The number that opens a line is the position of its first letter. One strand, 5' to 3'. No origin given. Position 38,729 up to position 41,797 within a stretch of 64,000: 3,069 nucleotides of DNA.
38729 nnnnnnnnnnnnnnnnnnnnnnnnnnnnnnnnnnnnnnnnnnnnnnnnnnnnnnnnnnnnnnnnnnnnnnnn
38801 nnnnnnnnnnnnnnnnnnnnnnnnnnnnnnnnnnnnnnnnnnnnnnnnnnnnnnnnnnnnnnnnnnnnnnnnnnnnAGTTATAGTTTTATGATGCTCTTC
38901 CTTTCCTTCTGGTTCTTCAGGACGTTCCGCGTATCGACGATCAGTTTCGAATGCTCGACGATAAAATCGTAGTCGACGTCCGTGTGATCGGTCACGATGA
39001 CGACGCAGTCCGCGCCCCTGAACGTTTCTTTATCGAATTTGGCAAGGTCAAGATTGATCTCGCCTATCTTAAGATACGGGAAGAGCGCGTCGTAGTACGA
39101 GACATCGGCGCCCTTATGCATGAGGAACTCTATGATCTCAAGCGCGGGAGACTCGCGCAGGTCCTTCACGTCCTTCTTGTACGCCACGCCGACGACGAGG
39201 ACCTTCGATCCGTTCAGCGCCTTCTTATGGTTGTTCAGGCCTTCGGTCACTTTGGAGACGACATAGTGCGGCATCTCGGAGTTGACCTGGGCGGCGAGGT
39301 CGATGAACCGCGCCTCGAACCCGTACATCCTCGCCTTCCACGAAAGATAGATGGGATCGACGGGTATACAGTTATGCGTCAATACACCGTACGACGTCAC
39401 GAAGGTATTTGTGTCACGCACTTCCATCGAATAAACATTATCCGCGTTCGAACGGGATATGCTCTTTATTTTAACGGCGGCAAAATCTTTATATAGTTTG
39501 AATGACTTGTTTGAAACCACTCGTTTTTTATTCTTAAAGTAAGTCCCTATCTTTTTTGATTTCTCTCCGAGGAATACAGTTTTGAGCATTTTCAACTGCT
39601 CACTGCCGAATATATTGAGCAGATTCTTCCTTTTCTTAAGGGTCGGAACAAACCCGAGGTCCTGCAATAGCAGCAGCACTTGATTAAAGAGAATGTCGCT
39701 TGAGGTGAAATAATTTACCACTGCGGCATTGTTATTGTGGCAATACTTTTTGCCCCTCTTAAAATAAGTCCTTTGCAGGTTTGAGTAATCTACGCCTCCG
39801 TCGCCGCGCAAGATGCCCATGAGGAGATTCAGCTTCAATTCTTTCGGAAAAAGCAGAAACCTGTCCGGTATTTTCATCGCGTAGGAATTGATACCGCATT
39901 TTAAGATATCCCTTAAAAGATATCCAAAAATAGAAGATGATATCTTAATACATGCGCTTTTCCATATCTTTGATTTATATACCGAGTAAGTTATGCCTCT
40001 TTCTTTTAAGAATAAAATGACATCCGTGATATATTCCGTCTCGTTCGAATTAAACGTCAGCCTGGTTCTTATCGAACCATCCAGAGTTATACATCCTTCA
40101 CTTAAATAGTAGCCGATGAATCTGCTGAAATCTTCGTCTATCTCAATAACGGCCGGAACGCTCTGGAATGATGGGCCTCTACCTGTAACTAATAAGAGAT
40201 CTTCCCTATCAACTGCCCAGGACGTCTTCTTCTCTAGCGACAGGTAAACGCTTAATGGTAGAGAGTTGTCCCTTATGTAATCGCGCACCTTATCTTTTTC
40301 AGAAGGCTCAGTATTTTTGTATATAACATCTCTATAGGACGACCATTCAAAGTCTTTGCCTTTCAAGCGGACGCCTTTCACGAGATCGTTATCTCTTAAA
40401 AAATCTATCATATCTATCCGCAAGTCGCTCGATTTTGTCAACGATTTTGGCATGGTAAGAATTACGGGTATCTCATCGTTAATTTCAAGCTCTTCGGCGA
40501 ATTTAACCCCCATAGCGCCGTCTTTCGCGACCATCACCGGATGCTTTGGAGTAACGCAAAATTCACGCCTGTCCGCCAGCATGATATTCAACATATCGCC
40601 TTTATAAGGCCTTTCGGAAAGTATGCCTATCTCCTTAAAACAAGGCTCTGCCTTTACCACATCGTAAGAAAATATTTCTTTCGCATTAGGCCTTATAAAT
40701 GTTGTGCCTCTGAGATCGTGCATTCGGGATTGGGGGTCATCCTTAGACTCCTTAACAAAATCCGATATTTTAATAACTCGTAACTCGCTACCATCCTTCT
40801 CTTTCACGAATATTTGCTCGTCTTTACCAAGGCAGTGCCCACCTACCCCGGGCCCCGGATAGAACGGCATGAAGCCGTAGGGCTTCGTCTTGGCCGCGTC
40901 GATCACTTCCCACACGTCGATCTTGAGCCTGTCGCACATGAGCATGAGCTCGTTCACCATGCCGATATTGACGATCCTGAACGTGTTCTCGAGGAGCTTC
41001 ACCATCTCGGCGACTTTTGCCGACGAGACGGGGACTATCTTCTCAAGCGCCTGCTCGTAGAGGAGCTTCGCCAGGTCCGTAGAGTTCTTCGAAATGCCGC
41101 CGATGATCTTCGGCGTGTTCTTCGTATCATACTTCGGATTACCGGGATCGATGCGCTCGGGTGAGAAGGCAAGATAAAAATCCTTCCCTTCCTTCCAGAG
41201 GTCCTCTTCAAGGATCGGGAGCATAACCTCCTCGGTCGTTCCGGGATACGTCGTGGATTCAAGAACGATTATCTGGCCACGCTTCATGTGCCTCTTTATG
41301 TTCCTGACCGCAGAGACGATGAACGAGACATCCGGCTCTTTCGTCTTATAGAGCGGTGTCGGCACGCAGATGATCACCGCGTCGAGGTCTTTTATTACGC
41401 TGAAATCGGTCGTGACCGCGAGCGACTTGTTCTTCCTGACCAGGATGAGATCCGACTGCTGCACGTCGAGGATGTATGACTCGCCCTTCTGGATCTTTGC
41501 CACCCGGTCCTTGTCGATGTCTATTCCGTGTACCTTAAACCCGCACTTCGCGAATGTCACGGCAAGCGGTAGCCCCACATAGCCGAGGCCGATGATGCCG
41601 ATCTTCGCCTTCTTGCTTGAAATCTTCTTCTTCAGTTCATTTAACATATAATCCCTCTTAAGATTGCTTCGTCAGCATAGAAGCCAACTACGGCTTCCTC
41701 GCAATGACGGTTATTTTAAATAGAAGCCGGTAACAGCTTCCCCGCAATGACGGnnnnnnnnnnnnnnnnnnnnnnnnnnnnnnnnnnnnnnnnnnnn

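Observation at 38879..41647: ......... intein inserted exactly at the catalytic cysteine of a WecC/WbpA-type UDP-N-acetylhexosamine dehydrogenase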

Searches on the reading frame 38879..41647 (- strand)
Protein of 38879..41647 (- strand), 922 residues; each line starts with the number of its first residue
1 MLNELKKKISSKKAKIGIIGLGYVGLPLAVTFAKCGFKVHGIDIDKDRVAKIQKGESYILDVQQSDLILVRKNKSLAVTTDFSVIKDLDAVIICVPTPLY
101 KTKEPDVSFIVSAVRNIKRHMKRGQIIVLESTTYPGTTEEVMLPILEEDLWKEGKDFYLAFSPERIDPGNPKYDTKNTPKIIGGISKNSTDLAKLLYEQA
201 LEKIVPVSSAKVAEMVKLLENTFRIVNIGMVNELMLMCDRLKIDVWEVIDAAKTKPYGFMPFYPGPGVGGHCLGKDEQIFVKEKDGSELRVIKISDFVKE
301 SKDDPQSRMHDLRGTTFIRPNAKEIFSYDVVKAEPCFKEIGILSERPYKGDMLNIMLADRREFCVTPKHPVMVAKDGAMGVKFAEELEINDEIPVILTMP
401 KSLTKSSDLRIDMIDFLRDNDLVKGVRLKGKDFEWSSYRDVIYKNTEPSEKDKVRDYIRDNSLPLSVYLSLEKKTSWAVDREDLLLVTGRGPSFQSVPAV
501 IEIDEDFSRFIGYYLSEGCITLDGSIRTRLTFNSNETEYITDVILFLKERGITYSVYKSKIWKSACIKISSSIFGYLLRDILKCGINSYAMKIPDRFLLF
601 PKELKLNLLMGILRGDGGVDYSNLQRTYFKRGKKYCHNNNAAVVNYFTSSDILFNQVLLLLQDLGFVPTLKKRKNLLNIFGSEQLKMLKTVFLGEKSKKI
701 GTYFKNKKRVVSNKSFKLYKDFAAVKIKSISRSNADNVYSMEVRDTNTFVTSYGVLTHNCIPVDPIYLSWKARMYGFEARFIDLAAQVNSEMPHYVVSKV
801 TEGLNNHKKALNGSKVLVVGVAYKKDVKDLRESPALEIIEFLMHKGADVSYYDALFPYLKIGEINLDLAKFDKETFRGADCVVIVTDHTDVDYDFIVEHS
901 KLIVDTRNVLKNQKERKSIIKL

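Call 4: search_protein_families(library=pfam, proteins=[window:38879-41647:-], max_evalue=0.1)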
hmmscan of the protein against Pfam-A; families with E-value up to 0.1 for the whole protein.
window:38879-41647:- (922 aa): 15 families
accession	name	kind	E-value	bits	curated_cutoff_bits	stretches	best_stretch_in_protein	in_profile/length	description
PF03721.20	UDPG_MGDP_dh_N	-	3.7e-50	170.6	27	1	15-191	2-181/187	UDP-glucose/GDP-mannose dehydrogenase family, NAD binding domain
PF00984.24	UDPG_MGDP_dh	-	2.5e-30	104.9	25.4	2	212-286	2-77/94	UDP-glucose/GDP-mannose dehydrogenase family, central domain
PF03720.21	UDPG_MGDP_dh_C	-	4.1e-22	79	30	1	817-911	1-102/103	UDP-glucose/GDP-mannose dehydrogenase family, UDP binding domain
PF14890.11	Intein_splicing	-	2.1e-10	41.1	35.8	1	322-759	20-155/155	Intein splicing domain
PF03446.21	NAD_binding_2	-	5.1e-09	36.8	21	1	15-142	1-104/161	NAD binding domain of 6-phosphogluconate dehydrogenase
PF14528.11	LAGLIDADG_3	-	1.3e-07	32.2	22.5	1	507-561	4-57/82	LAGLIDADG-like domain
PF02737.24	3HCDH_N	-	0.00014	22.3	22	1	15-95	1-86/180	3-hydroxyacyl-CoA dehydrogenase, NAD binding domain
PF02558.23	ApbA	-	0.00063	19.8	22.2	1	16-97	1-76/150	Ketopantoate reductase PanE/ApbA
PF02826.25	2-Hacid_dh_C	-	0.0055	16.5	25.1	1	11-54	34-77/178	D-isomer specific 2-hydroxyacid dehydrogenase, NAD binding domain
PF01262.27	AlaDh_PNT_C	-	0.01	15.7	23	1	12-71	27-79/214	Alanine dehydrogenase/PNT, C-terminal domain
PF01210.29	NAD_Gly3P_dh_N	-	0.023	15.1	23.1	0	15-99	1-81/158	NAD-dependent glycerol-3-phosphate dehydrogenase N-terminus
PF00899.27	ThiF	-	0.04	13.5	28.1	0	12-49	19-55/238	ThiF family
PF02254.24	TrkA_N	-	0.045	14.5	23.8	0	17-56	2-41/116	TrkA-N domain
PF03807.23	F420_oxidored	-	0.053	14.6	21.6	0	15-97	1-69/94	NADP oxidoreductase coenzyme F420-dependent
PF10727.15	Rossmann-like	-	0.076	13.2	23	0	8-44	9-45/131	Rossmann-like domain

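Call 5: search_protein_families(library=ncbifam, proteins=[window:38879-41647:-], max_evalue=0.1)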
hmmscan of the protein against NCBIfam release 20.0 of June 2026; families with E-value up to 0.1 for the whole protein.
window:38879-41647:- (922 aa): 31 families (the best 25 are shown)
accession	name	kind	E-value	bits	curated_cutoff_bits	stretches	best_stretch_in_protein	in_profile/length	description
TIGR03026.1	NDP-sugDHase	subfamily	2.3e-134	448.2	189.8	2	15-293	2-287/413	nucleotide sugar dehydrogenase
NF040825.1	UDPMaNacDH_Arch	equivalog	8.5e-87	291.7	750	2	15-300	2-285/418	UDP-N-acetyl-D-mannosamine dehydrogenase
NF008286.0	PRK11064.1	equivalog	1.6e-77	260.9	459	2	14-302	4-295/420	UDP-N-acetyl-D-mannosamine dehydrogenase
NF011729.0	PRK15182.1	equivalog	1.6e-65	221.6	592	2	13-283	6-272/425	Vi polysaccharide biosynthesis UDP-N-acetylglucosamine C-6 dehydrogenase TviB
NF041297.1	UDPGDh_AglM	equivalog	9.8e-58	196.1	670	2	15-288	2-284/429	UDP-glucose 6-dehydrogenase AglM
NF047673.2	TeichurnBiosyTuaD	equivalog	2.8e-46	158.6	700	2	15-285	3-274/439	UDP-glucose 6-dehydrogenase TuaD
NF045703.1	rSAM_Tes_intein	exception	1.1e-30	106.2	1700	1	271-761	155-612/1040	tetraether lipid synthase Tes, intein-containing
NF011303.0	PRK14715.1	equivalog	9.4e-21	72.7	1585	1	324-761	943-1378/1627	DNA-directed DNA polymerase II large subunit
NF011491.0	PRK14898.1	equivalog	3.3e-16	58.5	783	1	272-622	76-354/860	DNA-directed RNA polymerase subunit A''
NF011631.0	PRK15057.1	equivalog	3.6e-16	59.2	757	1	15-281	2-262/388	UDP-glucose 6-dehydrogenase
NF011302.0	PRK14714.1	equivalog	1.7e-09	35.8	1791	1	272-418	932-1074/1350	DNA-directed DNA polymerase II large subunit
TIGR01445.1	intein_Nterm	domain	4.1e-08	34.1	24.5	1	272-373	1-83/83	intein N-terminal splicing region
TIGR01505.1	tartro_sem_red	equivalog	8.5e-06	25.2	340.75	1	15-251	1-203/291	2-hydroxy-3-oxopropionate reductase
NF043037.1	ThreonDh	equivalog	0.00018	21.1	350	1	13-55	2-44/297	L-threonate dehydrogenase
NF004783.0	PRK06129.1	equivalog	0.00028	20.4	347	1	14-89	3-77/315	3-hydroxyacyl-CoA dehydrogenase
TIGR01443.1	intein_Cterm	domain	0.00091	19.4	15.6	1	738-760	2-24/24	intein C-terminal splicing region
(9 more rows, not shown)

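Call 11: find_encoding_contigs(protein=window:38879-41647:-, flank=5000, max_places=4)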
Protein window:38879-41647:- (922 aa): no gene with exactly this product is on record in the collection.
